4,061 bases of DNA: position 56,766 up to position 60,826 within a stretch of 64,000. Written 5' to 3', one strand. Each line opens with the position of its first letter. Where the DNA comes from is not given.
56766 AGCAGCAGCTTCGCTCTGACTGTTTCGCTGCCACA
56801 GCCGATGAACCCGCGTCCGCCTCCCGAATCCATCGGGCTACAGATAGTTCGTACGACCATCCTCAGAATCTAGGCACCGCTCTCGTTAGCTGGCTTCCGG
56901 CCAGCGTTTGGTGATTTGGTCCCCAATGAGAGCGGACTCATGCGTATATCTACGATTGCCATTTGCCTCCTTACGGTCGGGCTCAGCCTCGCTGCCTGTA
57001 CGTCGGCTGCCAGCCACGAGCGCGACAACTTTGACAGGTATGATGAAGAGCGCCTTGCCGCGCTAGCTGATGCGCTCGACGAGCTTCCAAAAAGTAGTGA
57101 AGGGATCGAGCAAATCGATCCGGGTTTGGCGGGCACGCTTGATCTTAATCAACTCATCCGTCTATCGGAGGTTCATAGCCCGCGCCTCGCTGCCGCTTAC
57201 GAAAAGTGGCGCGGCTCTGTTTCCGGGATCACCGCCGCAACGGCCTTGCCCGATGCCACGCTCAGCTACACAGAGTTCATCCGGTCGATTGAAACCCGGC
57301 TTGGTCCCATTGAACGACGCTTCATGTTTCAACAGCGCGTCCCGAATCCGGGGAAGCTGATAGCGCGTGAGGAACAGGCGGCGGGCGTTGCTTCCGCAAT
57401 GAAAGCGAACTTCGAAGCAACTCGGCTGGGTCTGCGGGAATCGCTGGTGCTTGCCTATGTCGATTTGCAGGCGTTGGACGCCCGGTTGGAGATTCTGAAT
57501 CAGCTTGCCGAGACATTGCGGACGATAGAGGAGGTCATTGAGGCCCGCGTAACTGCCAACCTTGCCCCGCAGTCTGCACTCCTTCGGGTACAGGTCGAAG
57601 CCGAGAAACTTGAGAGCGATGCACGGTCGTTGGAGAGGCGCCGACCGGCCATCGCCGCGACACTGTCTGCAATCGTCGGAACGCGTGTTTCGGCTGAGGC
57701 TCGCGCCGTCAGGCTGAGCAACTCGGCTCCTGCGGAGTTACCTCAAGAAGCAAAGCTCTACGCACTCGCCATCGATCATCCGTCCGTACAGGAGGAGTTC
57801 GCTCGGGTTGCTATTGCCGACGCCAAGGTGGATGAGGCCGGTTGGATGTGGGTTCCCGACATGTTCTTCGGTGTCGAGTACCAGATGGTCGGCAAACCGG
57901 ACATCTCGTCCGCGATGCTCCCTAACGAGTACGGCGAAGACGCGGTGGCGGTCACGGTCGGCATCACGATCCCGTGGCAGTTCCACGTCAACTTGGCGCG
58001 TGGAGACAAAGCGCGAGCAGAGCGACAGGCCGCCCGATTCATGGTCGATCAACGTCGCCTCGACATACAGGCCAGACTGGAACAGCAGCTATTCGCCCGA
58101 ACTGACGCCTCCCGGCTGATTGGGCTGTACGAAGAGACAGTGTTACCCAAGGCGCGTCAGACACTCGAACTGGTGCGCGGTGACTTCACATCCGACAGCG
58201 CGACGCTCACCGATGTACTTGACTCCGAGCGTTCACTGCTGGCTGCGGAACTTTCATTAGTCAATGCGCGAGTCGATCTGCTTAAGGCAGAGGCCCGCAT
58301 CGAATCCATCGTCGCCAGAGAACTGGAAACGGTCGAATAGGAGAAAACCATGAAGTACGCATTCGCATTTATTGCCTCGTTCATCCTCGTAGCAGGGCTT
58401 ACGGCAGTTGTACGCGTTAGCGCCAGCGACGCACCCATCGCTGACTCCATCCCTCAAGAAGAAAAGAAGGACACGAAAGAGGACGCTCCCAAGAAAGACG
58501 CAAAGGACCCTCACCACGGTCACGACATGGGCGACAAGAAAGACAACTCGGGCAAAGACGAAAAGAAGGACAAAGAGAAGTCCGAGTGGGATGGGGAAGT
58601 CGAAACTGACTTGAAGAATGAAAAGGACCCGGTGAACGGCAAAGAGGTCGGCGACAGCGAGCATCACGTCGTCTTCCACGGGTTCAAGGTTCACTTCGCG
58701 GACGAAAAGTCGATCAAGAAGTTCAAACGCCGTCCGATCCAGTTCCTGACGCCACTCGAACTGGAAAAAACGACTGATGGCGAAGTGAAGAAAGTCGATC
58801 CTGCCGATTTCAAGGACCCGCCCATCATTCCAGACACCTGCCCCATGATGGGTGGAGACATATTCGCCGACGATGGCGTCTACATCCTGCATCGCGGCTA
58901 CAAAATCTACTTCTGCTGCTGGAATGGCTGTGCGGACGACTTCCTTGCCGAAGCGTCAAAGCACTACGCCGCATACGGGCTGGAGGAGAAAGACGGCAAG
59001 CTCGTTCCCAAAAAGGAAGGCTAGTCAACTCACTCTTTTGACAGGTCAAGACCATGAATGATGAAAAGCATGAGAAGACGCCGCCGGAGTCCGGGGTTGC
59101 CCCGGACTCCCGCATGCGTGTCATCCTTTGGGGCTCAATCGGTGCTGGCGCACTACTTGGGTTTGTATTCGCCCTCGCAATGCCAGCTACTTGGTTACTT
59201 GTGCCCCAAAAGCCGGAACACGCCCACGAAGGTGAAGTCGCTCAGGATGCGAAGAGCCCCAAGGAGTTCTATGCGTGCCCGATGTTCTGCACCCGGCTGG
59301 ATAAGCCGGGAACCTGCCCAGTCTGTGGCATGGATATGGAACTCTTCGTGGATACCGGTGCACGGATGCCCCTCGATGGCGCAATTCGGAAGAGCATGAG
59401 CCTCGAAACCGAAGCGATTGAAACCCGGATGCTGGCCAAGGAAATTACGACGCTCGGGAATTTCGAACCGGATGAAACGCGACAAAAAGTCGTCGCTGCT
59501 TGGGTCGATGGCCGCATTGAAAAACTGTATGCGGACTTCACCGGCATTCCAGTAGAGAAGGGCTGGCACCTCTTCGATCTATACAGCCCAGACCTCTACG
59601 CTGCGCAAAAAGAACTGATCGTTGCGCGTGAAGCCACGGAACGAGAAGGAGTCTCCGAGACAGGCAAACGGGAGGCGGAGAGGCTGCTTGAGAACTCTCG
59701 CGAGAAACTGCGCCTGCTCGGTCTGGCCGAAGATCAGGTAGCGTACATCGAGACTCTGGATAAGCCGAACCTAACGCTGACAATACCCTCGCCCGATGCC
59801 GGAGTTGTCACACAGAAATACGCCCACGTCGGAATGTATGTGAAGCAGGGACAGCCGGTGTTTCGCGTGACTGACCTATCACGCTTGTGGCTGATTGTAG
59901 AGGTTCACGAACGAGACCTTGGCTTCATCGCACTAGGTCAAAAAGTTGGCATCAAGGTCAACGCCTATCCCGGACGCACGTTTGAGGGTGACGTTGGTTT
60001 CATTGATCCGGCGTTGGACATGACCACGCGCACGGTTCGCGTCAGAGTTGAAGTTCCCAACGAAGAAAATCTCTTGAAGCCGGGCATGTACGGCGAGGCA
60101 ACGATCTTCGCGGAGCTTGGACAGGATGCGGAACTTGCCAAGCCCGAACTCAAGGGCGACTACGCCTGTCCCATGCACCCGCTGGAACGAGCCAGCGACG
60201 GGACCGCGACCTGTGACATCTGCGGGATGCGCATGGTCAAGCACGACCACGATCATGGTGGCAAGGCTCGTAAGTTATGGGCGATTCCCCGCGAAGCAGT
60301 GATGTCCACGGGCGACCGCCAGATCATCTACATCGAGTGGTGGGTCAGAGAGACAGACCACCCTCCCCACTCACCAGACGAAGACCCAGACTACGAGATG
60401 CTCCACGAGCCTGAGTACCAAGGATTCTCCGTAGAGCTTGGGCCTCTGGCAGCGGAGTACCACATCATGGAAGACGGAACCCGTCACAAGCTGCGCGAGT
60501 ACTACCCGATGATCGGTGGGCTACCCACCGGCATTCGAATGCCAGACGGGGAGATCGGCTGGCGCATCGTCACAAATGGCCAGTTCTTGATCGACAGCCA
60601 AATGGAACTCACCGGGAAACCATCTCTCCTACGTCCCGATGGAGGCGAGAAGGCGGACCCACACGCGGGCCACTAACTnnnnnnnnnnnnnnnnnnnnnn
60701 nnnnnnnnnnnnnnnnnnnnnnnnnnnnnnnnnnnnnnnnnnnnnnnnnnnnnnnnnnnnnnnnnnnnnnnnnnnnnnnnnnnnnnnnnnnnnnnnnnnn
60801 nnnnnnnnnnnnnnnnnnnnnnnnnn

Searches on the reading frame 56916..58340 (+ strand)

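Call 6: search_protein_families(library=pfam, proteins=[window:56916-58340:+])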
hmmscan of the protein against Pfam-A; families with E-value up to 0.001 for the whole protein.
window:56916-58340:+ (474 aa): 1 family
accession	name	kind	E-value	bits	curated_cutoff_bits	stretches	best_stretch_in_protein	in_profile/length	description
PF02321.23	OEP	-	8.6e-35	120.7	22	2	280-464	3-184/187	Outer membrane efflux protein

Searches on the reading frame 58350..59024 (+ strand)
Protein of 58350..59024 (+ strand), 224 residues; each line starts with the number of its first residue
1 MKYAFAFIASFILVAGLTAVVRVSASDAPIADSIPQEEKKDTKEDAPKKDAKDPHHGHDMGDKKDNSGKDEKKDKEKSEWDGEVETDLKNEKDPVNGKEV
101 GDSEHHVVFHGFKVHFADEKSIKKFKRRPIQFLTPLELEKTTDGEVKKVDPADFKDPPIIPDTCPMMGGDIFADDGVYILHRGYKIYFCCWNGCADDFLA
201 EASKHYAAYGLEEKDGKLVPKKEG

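Call 46: search_protein_families(library=pfam, proteins=[window:58350-59024:+], max_evalue=0.01)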
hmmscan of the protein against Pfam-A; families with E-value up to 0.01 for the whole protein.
window:58350-59024:+ (224 aa): 1 family
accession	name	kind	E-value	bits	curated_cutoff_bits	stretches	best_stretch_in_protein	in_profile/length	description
PF04945.19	YHS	-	5e-07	30.1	30.3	1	92-134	2-45/47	YHS domain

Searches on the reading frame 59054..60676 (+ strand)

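Call 6: search_protein_families(library=pfam, proteins=[window:59054-60676:+])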
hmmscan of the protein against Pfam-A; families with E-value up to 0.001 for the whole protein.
window:59054-60676:+ (540 aa): 3 families
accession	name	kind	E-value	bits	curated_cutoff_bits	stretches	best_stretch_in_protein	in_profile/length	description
PF16576.10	HlyD_D23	-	7.7e-68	228.4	30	1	127-346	2-213/214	Barrel-sandwich domain of CusB or HlyD membrane-fusion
PF13437.12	HlyD_3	-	5.9e-19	69.2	22.2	1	244-344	2-106/106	HlyD family secretion protein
PF19335.5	HMBD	-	2.8e-11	43.6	23.6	1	72-96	1-26/28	Heavy metal binding domain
